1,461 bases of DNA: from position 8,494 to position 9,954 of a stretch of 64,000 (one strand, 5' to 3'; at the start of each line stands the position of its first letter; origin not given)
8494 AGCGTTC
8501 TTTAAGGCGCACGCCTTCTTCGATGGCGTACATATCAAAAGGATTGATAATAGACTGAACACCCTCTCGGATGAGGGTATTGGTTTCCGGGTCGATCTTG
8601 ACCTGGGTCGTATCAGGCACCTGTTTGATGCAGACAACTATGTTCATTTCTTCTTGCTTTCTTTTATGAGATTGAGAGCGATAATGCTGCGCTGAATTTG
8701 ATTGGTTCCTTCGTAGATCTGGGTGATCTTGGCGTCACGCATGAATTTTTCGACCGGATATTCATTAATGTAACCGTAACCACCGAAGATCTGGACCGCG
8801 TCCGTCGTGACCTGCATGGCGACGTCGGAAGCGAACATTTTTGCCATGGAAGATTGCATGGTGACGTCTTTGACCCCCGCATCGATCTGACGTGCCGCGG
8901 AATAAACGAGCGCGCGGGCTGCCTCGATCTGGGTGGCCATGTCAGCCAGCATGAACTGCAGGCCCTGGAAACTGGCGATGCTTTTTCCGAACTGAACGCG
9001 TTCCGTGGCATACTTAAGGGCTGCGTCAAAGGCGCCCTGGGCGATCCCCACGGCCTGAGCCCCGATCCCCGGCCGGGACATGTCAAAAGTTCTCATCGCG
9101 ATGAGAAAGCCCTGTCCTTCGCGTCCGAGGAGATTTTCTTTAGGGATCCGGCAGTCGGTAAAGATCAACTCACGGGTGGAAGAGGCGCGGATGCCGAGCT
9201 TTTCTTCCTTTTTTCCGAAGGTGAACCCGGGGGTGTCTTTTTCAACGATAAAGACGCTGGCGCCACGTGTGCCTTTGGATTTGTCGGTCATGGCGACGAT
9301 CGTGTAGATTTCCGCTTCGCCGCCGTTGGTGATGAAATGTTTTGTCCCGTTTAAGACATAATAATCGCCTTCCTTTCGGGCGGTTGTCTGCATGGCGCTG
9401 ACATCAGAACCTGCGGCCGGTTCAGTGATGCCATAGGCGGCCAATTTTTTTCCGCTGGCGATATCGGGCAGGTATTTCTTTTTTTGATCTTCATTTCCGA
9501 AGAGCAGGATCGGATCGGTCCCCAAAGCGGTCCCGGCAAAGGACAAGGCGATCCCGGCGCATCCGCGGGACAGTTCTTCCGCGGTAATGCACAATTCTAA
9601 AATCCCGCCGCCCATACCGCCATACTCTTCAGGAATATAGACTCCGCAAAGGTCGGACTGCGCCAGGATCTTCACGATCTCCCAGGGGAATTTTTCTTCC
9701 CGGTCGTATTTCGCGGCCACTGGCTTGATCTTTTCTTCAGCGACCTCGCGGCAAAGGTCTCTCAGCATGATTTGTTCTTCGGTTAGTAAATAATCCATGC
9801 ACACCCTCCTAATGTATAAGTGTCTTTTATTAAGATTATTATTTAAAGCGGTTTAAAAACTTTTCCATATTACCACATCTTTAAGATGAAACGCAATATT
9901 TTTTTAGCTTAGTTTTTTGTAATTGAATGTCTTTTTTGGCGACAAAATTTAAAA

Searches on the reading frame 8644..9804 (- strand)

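Call 16: search_protein_families(library=ncbifam, proteins=[window:8644-9804:-], max_evalue=0.00001)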
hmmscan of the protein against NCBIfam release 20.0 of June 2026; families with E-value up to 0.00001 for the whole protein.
window:8644-9804:- (386 aa): 24 families
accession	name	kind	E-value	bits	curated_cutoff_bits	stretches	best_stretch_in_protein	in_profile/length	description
NF042972.1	AcrlCoAredClosAcrC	equivalog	1e-143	478.6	640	1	3-380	1-377/378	acryloyl-CoA reductase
NF043006.1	CyhCrbnylCoADH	equivalog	1.9e-124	415.5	650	1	8-382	5-378/380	cyclohexane-1-carbonyl-CoA dehydrogenase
NF058590.1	AcCoDHFadEBacil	equivalog_domain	5.6e-102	342.2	600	1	7-383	21-414/586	acyl-CoA dehydrogenase FadE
NF045552.1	GlutCoADH_Des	equivalog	6.2e-100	335.1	470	1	3-379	1-379/387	glutaryl-CoA dehydrogenase Acd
NF042439.1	SulpropCoADesulf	equivalog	2.5e-96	322.7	600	1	18-382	4-373/379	3-sulfinopropanoyl-CoA desulfinase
NF045652.1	ProlPCPDhRedW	equivalog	2.9e-82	276.5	650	1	14-378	7-372/376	L-prolyl-[peptidyl-carrier protein] dehydrogenase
NF053553.1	prodigi_MBC_PigA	equivalog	3.1e-79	266.8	500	1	3-378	1-378/381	prodigiosin MBC biosynthesis dehydrogenase PigA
NF008997.0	PRK12341.1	equivalog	4.7e-76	256.3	537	1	3-382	1-379/382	acyl-CoA dehydrogenase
NF002885.1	PRK03354.1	equivalog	3.4e-65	220.5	540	1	3-372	1-366/378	crotonobetainyl-CoA dehydrogenase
TIGR03207.1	cyc_hxne_CoA_dh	equivalog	1.6e-61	208.1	575.35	1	7-376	1-368/372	cyclohexanecarboxyl-CoA dehydrogenase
NF052270.1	Staph_DH_FadE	equivalog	1.7e-49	168.6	600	1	7-379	21-393/400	acyl-CoA dehydrogenase FadE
NF049984.1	Rv1679_FadE16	equivalog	5.3e-42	144.4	600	1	29-367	15-353/371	Rv1679 family acyl-CoA dehydrogenase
TIGR03203.1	pimD_small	equivalog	5.6e-34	117.8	652.7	1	4-367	1-365/378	pimeloyl-CoA dehydrogenase small subunit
TIGR03204.1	pimC_large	equivalog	6.1e-31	107.7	623.85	1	36-343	40-342/395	pimeloyl-CoA dehydrogenase large subunit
NF007000.1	PRK09463.1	subfamily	3.1e-30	105.1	600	1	34-375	69-430/726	acyl-CoA dehydrogenase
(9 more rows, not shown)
